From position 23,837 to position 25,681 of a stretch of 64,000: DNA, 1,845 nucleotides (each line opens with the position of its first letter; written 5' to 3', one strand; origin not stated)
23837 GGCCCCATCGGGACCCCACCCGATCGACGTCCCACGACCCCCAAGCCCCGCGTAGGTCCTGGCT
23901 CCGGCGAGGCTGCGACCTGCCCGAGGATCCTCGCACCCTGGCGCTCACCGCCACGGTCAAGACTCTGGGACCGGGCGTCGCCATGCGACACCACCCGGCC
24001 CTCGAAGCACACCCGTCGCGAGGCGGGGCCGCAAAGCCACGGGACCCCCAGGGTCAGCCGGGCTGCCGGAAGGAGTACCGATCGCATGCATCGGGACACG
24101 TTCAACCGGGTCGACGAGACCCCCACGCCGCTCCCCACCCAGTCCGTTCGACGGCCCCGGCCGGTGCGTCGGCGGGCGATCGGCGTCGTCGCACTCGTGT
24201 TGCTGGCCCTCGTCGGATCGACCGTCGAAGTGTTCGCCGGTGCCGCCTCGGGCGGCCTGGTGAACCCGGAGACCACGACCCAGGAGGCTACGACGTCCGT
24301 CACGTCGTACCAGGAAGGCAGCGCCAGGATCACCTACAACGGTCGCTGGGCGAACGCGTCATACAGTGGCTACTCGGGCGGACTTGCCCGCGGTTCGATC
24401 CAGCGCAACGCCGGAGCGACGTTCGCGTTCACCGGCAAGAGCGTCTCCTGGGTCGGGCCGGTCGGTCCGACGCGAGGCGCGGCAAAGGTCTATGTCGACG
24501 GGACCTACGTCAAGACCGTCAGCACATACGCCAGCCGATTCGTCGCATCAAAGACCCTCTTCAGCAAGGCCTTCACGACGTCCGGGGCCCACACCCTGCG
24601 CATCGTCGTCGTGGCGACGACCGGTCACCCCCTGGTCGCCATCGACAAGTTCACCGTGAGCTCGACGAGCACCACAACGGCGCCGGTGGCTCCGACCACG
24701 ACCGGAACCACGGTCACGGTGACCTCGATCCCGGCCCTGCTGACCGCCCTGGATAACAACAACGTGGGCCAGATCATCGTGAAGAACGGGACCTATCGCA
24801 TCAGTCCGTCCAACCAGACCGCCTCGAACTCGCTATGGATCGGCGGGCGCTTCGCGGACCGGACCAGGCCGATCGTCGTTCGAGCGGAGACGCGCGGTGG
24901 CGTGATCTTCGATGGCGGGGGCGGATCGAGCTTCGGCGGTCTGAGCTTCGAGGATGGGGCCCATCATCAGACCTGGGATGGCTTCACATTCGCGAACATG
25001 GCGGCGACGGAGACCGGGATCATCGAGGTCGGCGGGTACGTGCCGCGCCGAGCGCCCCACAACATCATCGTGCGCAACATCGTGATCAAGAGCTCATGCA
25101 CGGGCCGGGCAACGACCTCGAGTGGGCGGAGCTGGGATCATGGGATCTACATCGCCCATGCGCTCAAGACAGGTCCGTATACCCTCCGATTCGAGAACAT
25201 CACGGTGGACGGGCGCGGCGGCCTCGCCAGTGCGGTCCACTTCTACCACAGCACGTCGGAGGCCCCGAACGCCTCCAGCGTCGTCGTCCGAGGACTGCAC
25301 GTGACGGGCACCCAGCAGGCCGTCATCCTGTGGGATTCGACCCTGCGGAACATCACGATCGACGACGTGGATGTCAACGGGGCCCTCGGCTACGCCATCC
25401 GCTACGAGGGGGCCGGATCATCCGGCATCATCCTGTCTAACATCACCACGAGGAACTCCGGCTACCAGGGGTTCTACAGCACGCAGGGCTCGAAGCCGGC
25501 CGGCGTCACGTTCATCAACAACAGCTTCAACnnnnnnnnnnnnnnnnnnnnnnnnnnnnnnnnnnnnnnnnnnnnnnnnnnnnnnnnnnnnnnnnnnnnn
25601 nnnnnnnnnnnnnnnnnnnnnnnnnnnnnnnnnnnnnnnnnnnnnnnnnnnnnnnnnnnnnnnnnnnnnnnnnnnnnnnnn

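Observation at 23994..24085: GEMM-I (c-di-GMP-I)-like riboswitch leader in front of a CBM + beta-helix exoprotein gene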

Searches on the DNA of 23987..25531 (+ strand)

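Call 35: build_rna_model(alignment_id=A2, structure=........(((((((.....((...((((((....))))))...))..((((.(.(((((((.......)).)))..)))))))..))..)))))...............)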
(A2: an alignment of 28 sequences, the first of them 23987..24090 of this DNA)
Model R1 built from alignment A2 (28 sequences, 110 columns); structure: as given.
model positions 104; base pairs 27; branch points 1; effective number of sequences 1.4; information 0.59 bits per position. Calibrated on 0.2 Mb of random sequence (short: E-values are rough).
structure used (alignment columns):
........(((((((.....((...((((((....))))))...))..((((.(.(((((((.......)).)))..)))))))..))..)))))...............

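Call 36: search_with_rna_model(model_id=R1, sources=[window, L001, L002, L003, L004, L005, L006, L007, L008, L009, L010, L011, L012, L013, L014, L015, L016, L017, L018, L019, L020, L021, L022, L023, L024, L025, L026, L027, L028, L029, L030, L031, L032, L033, L034, L035, L036, L037, L038, L039, L040, L041, L042, L043, L044, L045, L046, L047, L048, L049, L050, L051, L052, L053, L054], max_evalue=1, make_alignment=true)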
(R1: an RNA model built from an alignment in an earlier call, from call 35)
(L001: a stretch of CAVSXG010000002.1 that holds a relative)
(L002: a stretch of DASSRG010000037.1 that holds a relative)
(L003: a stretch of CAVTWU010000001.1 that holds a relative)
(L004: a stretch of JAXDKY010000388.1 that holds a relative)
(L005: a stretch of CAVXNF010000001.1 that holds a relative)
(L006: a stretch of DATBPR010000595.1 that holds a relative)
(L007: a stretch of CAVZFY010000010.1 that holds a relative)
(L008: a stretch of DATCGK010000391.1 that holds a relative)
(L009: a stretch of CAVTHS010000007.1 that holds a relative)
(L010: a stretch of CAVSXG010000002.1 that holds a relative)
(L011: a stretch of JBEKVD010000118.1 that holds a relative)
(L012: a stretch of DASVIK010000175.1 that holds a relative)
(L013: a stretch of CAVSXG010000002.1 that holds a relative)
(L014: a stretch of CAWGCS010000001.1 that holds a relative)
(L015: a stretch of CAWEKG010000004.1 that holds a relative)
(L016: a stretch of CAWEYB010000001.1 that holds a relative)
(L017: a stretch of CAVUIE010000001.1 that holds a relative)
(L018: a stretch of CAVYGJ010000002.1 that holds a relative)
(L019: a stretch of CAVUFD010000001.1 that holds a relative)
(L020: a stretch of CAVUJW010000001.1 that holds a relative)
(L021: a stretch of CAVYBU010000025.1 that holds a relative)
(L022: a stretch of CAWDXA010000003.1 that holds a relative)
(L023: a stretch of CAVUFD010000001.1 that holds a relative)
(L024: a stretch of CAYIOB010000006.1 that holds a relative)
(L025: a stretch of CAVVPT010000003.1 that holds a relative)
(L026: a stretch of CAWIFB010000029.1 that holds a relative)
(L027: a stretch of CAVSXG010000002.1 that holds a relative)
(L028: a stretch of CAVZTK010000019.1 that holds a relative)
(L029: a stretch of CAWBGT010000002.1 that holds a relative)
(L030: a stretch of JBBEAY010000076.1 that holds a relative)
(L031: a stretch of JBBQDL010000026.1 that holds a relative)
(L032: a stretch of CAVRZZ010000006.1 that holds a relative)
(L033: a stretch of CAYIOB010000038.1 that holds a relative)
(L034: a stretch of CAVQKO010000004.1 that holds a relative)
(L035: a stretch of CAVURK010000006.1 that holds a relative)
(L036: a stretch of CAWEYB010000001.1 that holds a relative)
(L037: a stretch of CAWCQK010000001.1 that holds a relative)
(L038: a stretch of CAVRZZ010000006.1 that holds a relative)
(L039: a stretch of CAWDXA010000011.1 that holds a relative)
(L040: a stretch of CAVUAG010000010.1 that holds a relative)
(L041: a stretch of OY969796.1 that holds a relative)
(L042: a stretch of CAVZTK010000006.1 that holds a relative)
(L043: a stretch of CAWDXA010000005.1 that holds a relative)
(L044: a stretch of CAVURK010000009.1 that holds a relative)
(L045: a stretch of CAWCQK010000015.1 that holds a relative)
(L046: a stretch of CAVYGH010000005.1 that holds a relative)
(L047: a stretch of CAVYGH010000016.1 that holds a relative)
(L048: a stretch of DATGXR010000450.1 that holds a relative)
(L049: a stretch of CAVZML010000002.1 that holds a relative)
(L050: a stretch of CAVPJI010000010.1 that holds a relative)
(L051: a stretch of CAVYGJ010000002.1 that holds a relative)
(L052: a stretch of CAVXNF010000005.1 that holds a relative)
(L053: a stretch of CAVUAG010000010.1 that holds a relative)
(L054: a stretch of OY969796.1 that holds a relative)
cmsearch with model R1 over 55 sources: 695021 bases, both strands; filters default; matches with E-value up to 1: 42.
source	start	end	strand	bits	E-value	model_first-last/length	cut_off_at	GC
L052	5837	5940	+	115.9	3.3e-38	1-104/104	no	0.66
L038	5212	5315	+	113.8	1.8e-37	1-104/104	no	0.67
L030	2578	2681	+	112.2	7.1e-37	1-104/104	no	0.64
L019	4312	4415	+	111.7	1.1e-36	1-104/104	no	0.66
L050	5694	5797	+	111.2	1.6e-36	1-104/104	no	0.66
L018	5869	5972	+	110.7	2.4e-36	1-104/104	no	0.66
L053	3076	3178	+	109.8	5.1e-36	1-104/104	no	0.67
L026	5402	5505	+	109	9.8e-36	1-104/104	no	0.62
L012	12329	12432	+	108.4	1.7e-35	1-104/104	no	0.63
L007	4306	4409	+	108.2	2e-35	1-104/104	no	0.63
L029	5815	5918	+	106.6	7.2e-35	1-104/104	no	0.64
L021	7224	7327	+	106.6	7.5e-35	1-104/104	no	0.64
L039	2110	2214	+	106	1.2e-34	1-104/104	no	0.65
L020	11537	11640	+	105.3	2.3e-34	1-104/104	no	0.66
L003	7813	7916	+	104.8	3.2e-34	1-104/104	no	0.65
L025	3211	3314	+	104.6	3.9e-34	1-104/104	no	0.64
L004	2346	2449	+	103.5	1e-33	1-104/104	no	0.68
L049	12508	12611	-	103.2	1.2e-33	1-104/104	no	0.61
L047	9612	9716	-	101.2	6.4e-33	1-104/104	no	0.7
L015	5165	5268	+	100.1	1.6e-32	1-104/104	no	0.65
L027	5201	5304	+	98.4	6.8e-32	1-104/104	no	0.63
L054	5154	5257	+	97.1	2e-31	1-104/104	no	0.66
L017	5875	5979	+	96.3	3.9e-31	1-104/104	no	0.64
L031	5027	5130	+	93.2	4.9e-30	1-104/104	no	0.69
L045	4409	4512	+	89.4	1.2e-28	1-104/104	no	0.72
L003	5905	6005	+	88.7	2.1e-28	1-104/104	no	0.72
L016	3346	3449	+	85.5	3e-27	1-104/104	no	0.71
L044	3363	3466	+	83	2.3e-26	1-104/104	no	0.74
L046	99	202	+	79.9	3.1e-25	1-104/104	no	0.65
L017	7465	7572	+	78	1.5e-24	1-104/104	no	0.68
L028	3533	3637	+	77.3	2.7e-24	1-104/104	no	0.71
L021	5751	5854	+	77.1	3.1e-24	1-104/104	no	0.67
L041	5810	5912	+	62.1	8e-19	1-104/104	no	0.66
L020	5721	5822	+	56.1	1.2e-16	1-104/104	no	0.66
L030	6271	6372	+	32.2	4.8e-08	1-104/104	no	0.66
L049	212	294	+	25.1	1.8e-05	1-104/104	no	0.61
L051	2921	2946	+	14.2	0.14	51-76/104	no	0.77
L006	3411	3502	-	13.9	0.18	1-104/104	no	0.72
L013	5286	5389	-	13.5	0.26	1-104/104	no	0.69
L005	107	195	+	12.5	0.59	1-104/104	no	0.72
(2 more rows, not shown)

Alignment A3: 42 matches aligned to the model, 134 columns, each read 5' to 3' on its own strand. Consensus structure (alignment columns), stored with it:
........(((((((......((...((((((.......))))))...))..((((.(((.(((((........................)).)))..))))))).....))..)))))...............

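Call 39: search_with_rna_model(model_id=R1, sources=[window, L003, L004, L007, L012, L015, L016, L017, L018, L019, L020, L021, L025, L026, L027, L028, L029, L030, L031, L038, L039, L041, L044, L045, L046, L047, L049, L050, L052, L053, L054], max_evalue=1e-12, make_alignment=true)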
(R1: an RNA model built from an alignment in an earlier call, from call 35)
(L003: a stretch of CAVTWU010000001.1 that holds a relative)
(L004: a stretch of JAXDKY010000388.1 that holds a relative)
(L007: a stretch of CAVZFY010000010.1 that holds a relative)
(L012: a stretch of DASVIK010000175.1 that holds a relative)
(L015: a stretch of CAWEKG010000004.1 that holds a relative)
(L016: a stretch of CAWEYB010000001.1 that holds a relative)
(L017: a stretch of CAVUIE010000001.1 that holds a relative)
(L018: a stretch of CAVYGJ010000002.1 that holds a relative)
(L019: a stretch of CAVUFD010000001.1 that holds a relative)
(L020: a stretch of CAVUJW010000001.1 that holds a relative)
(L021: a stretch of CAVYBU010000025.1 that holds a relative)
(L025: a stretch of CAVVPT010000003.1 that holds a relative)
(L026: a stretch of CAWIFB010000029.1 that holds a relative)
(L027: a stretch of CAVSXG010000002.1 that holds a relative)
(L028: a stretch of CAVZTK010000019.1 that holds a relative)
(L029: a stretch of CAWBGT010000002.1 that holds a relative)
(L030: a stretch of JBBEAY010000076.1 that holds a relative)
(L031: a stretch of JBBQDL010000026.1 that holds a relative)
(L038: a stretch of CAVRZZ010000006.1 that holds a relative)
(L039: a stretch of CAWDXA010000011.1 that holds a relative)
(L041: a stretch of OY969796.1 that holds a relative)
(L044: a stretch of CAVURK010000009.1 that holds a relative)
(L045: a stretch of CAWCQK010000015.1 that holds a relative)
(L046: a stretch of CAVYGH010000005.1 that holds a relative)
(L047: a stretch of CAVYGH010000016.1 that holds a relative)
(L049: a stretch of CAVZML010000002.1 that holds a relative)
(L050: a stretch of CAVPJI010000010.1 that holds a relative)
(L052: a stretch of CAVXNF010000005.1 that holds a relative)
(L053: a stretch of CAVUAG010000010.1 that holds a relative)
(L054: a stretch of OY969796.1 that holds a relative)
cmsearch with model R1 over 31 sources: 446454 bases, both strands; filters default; matches with E-value up to 1e-12: 36.
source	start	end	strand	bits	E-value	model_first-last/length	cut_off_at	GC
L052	5837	5940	+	115.9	2.1e-38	1-104/104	no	0.66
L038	5212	5315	+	113.8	1.2e-37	1-104/104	no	0.67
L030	2578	2681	+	112.2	4.6e-37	1-104/104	no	0.64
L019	4312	4415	+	111.7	6.8e-37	1-104/104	no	0.66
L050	5694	5797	+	111.2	1e-36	1-104/104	no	0.66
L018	5869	5972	+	110.7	1.5e-36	1-104/104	no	0.66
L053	3076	3178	+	109.8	3.3e-36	1-104/104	no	0.67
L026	5402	5505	+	109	6.3e-36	1-104/104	no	0.62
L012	12329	12432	+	108.4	1.1e-35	1-104/104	no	0.63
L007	4306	4409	+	108.2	1.3e-35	1-104/104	no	0.63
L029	5815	5918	+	106.6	4.6e-35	1-104/104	no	0.64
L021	7224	7327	+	106.6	4.8e-35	1-104/104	no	0.64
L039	2110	2214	+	106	7.9e-35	1-104/104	no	0.65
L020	11537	11640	+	105.3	1.5e-34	1-104/104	no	0.66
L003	7813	7916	+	104.8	2.1e-34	1-104/104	no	0.65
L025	3211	3314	+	104.6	2.5e-34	1-104/104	no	0.64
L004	2346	2449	+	103.5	6.4e-34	1-104/104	no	0.68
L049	12508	12611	-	103.2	7.7e-34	1-104/104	no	0.61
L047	9612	9716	-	101.2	4.1e-33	1-104/104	no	0.7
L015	5165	5268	+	100.1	1e-32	1-104/104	no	0.65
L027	5201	5304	+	98.4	4.3e-32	1-104/104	no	0.63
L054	5154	5257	+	97.1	1.3e-31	1-104/104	no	0.66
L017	5875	5979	+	96.3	2.5e-31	1-104/104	no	0.64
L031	5027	5130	+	93.2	3.1e-30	1-104/104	no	0.69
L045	4409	4512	+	89.4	7.6e-29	1-104/104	no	0.72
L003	5905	6005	+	88.7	1.3e-28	1-104/104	no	0.72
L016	3346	3449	+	85.5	1.9e-27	1-104/104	no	0.71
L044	3363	3466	+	83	1.5e-26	1-104/104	no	0.74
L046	99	202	+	79.9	2e-25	1-104/104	no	0.65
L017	7465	7572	+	78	9.6e-25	1-104/104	no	0.68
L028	3533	3637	+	77.3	1.7e-24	1-104/104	no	0.71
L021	5751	5854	+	77.1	2e-24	1-104/104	no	0.67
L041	5810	5912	+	62.1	5.2e-19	1-104/104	no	0.66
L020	5721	5822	+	56.1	7.7e-17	1-104/104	no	0.66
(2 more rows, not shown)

Alignment A4: 36 matches aligned to the model, 113 columns, each read 5' to 3' on its own strand. Consensus structure (alignment columns), stored with it:
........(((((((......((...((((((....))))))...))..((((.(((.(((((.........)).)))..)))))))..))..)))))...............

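Call 48: search_rna_families(sources=[L031, L045, L016, L044, L028, L046, L041, L021, L017, L020, L030], threshold=gathering)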
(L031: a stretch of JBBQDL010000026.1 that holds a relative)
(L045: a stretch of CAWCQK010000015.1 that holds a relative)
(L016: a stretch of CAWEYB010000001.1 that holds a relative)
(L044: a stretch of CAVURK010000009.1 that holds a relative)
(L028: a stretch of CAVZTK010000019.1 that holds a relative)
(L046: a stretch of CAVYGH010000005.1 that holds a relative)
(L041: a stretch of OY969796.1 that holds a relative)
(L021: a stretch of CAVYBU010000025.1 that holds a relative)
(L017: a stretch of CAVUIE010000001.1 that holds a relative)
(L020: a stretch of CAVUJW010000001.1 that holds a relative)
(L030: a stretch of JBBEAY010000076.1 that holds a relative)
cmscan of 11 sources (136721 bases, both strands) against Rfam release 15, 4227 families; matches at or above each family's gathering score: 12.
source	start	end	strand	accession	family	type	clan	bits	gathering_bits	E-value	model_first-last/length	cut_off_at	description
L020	11547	11621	+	RF03167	c-di-GMP-I-GGC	Cis-reg; riboswitch;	CL00126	62.8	59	3.9e-12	1-80/80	no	c-di-GMP-I-GGC riboswitch aptamer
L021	7234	7308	+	RF03167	c-di-GMP-I-GGC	Cis-reg; riboswitch;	CL00126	62.1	59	6.5e-12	1-80/80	no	c-di-GMP-I-GGC riboswitch aptamer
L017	7475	7553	+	RF03167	c-di-GMP-I-GGC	Cis-reg; riboswitch;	CL00126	61.9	59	7.4e-12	1-80/80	no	c-di-GMP-I-GGC riboswitch aptamer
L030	2587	2661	+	RF01051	c-di-GMP-I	Cis-reg; riboswitch;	CL00126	60.1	35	6.2e-09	1-87/87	no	c-di-GMP-I riboswitch aptamer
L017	5884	5959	+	RF01051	c-di-GMP-I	Cis-reg; riboswitch;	CL00126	57.8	35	2.3e-08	1-87/87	no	c-di-GMP-I riboswitch aptamer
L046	108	182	+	RF01051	c-di-GMP-I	Cis-reg; riboswitch;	CL00126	49.9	35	1.9e-06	1-87/87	no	c-di-GMP-I riboswitch aptamer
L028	3543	3617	+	RF01051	c-di-GMP-I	Cis-reg; riboswitch;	CL00126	46.8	35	1.1e-05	1-87/87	no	c-di-GMP-I riboswitch aptamer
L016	3355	3429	+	RF01051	c-di-GMP-I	Cis-reg; riboswitch;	CL00126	46.3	35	1.5e-05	1-87/87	no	c-di-GMP-I riboswitch aptamer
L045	4418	4492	+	RF01051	c-di-GMP-I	Cis-reg; riboswitch;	CL00126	44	35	5.3e-05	1-87/87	no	c-di-GMP-I riboswitch aptamer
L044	3372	3446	+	RF01051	c-di-GMP-I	Cis-reg; riboswitch;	CL00126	44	35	5.3e-05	1-87/87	no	c-di-GMP-I riboswitch aptamer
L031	5036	5110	+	RF01051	c-di-GMP-I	Cis-reg; riboswitch;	CL00126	43.7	35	6.3e-05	1-87/87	no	c-di-GMP-I riboswitch aptamer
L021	5760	5834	+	RF01051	c-di-GMP-I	Cis-reg; riboswitch;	CL00126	42.9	35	9.9e-05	1-87/87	no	c-di-GMP-I riboswitch aptamer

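Call 49: search_rna_families(source=L020, start=11480, end=11700, threshold=evalue, max_evalue=1, show_alignments=3)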
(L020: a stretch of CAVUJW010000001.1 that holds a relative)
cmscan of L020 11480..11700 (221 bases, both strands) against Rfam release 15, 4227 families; matches with E-value up to 1: 2.
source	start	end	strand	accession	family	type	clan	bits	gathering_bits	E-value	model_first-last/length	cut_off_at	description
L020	11547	11621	+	RF03167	c-di-GMP-I-GGC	Cis-reg; riboswitch;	CL00126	62.8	59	6.3e-15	1-80/80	no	c-di-GMP-I-GGC riboswitch aptamer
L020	11599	11700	+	RF03063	Streptomyces-metK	Gene; sRNA;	-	15.4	44.2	0.67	1-103/117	3'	Streptomyces-metK RNA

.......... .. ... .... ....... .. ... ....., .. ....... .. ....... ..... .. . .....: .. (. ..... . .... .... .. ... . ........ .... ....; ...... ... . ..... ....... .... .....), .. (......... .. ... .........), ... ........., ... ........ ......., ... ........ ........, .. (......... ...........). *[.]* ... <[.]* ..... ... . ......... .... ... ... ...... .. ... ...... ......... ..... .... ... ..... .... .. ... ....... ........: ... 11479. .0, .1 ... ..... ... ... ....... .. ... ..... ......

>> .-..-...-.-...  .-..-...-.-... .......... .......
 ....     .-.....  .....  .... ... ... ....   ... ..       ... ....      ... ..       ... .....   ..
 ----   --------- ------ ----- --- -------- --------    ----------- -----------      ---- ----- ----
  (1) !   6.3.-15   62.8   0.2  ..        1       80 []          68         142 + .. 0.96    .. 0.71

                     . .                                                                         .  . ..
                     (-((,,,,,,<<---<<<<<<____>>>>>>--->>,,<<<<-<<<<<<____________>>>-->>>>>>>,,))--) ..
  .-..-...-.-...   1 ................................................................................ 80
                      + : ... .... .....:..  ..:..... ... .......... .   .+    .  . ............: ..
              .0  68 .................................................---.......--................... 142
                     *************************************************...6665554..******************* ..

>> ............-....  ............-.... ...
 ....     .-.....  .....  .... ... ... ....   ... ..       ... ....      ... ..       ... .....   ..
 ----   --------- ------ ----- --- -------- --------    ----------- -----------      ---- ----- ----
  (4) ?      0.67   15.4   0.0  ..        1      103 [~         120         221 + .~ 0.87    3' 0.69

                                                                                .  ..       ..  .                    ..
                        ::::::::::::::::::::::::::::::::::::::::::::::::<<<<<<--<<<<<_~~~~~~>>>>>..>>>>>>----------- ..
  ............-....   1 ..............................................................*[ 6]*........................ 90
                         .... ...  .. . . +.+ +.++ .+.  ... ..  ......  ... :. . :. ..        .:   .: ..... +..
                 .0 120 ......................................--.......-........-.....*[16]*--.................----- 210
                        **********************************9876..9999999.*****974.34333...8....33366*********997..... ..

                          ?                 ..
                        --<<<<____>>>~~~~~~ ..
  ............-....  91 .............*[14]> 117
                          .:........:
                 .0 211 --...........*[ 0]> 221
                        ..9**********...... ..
